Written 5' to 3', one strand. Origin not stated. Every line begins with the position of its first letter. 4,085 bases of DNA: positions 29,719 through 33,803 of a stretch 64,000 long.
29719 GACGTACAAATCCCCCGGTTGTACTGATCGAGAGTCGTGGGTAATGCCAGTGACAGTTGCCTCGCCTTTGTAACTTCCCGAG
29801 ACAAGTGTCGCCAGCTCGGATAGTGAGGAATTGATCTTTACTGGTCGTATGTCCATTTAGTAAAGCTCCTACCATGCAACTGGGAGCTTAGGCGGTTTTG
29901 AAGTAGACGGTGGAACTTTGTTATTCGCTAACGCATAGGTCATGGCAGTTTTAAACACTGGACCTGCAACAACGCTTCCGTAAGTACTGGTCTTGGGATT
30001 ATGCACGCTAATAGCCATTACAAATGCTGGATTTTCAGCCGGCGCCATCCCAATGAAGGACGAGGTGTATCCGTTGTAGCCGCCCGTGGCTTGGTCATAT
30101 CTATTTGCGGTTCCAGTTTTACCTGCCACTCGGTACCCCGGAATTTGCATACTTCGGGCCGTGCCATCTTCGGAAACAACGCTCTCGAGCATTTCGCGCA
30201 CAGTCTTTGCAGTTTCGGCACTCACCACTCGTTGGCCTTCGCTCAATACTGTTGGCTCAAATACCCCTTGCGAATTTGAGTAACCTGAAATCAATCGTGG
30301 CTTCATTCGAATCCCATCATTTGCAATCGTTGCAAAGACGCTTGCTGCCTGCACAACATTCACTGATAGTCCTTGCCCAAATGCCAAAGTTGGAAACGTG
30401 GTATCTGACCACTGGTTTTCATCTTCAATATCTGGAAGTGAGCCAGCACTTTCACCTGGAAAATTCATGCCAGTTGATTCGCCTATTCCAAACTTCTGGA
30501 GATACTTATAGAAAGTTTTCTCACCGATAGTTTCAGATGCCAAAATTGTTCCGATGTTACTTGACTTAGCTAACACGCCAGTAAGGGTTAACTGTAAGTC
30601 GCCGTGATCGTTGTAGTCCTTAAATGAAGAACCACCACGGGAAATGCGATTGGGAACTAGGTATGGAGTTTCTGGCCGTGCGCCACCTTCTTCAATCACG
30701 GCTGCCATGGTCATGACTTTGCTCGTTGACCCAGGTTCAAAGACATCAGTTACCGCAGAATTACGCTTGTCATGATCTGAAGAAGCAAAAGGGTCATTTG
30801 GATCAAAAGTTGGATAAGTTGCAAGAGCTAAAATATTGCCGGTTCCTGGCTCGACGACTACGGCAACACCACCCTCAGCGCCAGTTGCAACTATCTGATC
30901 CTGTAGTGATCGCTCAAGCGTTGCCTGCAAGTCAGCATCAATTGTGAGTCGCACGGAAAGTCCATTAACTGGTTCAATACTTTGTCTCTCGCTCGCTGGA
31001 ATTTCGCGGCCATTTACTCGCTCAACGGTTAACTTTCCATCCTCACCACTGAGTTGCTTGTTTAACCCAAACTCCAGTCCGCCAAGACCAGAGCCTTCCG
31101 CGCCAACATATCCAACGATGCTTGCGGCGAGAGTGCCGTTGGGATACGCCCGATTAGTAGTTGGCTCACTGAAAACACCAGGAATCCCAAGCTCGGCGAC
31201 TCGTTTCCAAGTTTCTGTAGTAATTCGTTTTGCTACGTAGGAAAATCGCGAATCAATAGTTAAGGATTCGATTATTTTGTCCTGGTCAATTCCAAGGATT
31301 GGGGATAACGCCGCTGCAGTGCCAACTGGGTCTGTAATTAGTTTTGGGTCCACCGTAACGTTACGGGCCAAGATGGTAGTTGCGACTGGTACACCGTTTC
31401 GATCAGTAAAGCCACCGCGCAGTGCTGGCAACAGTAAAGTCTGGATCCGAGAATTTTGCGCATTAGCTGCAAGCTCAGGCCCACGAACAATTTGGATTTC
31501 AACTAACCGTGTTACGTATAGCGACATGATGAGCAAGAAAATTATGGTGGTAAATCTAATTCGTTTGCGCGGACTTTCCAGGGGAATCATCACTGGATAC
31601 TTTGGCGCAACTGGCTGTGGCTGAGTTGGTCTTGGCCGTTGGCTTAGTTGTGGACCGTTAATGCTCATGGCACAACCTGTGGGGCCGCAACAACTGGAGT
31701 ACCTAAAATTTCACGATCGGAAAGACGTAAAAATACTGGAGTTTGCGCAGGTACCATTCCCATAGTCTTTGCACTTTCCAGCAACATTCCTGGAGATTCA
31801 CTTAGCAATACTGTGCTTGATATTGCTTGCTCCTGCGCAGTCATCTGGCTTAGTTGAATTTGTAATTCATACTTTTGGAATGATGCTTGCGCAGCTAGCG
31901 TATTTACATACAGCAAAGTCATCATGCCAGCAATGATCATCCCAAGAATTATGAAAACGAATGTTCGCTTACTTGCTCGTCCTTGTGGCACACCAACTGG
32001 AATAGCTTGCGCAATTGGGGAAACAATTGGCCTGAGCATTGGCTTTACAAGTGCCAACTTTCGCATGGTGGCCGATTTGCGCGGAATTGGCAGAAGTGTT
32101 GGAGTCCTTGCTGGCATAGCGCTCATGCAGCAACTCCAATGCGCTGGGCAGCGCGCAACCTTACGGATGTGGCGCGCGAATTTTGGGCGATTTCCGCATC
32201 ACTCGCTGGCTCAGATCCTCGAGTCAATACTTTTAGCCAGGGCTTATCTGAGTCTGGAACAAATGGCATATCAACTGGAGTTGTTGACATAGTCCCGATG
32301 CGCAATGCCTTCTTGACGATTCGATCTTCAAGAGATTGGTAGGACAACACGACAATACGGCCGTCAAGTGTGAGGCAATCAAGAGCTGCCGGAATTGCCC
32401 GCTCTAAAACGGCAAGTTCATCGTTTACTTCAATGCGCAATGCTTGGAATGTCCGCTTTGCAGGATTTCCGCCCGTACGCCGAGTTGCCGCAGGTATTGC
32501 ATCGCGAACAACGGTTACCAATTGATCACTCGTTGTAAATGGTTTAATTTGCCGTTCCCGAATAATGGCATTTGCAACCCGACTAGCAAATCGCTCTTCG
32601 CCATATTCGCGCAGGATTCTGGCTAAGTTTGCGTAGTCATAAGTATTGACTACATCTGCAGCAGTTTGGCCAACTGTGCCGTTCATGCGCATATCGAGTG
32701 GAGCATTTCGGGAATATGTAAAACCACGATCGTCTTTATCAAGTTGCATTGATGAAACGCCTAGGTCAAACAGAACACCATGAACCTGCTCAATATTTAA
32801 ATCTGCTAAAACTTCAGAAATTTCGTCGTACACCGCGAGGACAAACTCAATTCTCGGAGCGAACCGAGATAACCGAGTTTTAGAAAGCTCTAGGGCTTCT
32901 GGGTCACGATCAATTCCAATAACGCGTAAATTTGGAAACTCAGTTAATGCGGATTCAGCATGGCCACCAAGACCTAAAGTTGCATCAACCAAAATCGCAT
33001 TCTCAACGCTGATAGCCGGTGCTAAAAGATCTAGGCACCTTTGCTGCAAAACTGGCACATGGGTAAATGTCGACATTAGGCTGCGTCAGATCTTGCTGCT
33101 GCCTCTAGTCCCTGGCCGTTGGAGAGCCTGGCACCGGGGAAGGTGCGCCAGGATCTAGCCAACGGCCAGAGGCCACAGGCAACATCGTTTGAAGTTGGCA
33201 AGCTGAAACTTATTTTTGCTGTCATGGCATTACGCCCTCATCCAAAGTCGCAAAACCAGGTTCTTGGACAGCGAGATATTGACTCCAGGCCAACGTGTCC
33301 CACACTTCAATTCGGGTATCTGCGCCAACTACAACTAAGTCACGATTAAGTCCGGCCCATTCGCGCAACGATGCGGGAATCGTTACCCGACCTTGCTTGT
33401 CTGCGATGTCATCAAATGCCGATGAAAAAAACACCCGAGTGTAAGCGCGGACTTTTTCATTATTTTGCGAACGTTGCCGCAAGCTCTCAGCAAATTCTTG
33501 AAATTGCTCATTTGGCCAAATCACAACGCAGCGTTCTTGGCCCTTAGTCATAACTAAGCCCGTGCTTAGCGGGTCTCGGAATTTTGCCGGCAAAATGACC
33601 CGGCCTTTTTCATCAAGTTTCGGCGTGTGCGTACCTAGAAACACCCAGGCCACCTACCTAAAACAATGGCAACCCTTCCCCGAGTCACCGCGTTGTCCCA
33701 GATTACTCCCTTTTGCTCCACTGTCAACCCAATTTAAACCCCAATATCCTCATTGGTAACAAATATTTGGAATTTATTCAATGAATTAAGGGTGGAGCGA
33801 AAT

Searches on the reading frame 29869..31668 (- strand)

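Call 44: search_protein_families(library=pfam, proteins=[window:29869-31668:-], max_evalue=0.001)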
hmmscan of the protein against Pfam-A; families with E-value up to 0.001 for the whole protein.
window:29869-31668:- (599 aa): 4 families
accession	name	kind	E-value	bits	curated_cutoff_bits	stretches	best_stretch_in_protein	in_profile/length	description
PF00905.27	Transpeptidase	-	3.7e-76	256.6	22.1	1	267-576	1-298/299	Penicillin binding protein transpeptidase domain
PF03717.20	PBP_dimer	-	6.7e-15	56.4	24.4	1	81-223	3-176/180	Penicillin-binding Protein dimerisation domain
PF13354.11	Beta-lactamase2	-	1.7e-07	31.3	22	0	308-398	19-115/214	Beta-lactamase enzyme family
PF21922.1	PBP_dimer_2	-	8.6e-06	26.4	27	1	172-219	24-70/83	Penicillin binding protein A dimerisation domain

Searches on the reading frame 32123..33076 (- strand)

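Call 44: search_protein_families(library=pfam, proteins=[window:32123-33076:-], max_evalue=0.001)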
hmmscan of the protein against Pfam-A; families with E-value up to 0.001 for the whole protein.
window:32123-33076:- (317 aa): 2 families
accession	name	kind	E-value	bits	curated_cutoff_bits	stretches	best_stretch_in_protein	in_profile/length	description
PF01795.25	Methyltransf_5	-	1.5e-106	356.8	27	1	4-312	2-308/309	MraW methylase family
PF13649.12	Methyltransf_25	-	0.0004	21.5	27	1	31-86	3-58/97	Methyltransferase domain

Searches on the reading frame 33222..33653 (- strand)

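Call 44: search_protein_families(library=pfam, proteins=[window:33222-33653:-], max_evalue=0.001)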
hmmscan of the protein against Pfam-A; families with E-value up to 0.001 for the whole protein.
window:33222-33653:- (143 aa): 2 families
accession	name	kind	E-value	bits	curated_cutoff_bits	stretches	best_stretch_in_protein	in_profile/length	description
PF02381.23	MraZ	-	4.9e-34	116.6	23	2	5-73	2-71/72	MraZ protein, putative antitoxin-like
PF04014.23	MazE_antitoxin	-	0.00043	20.6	24.7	0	12-29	3-20/48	Antidote-toxin recognition MazE, bacterial antitoxin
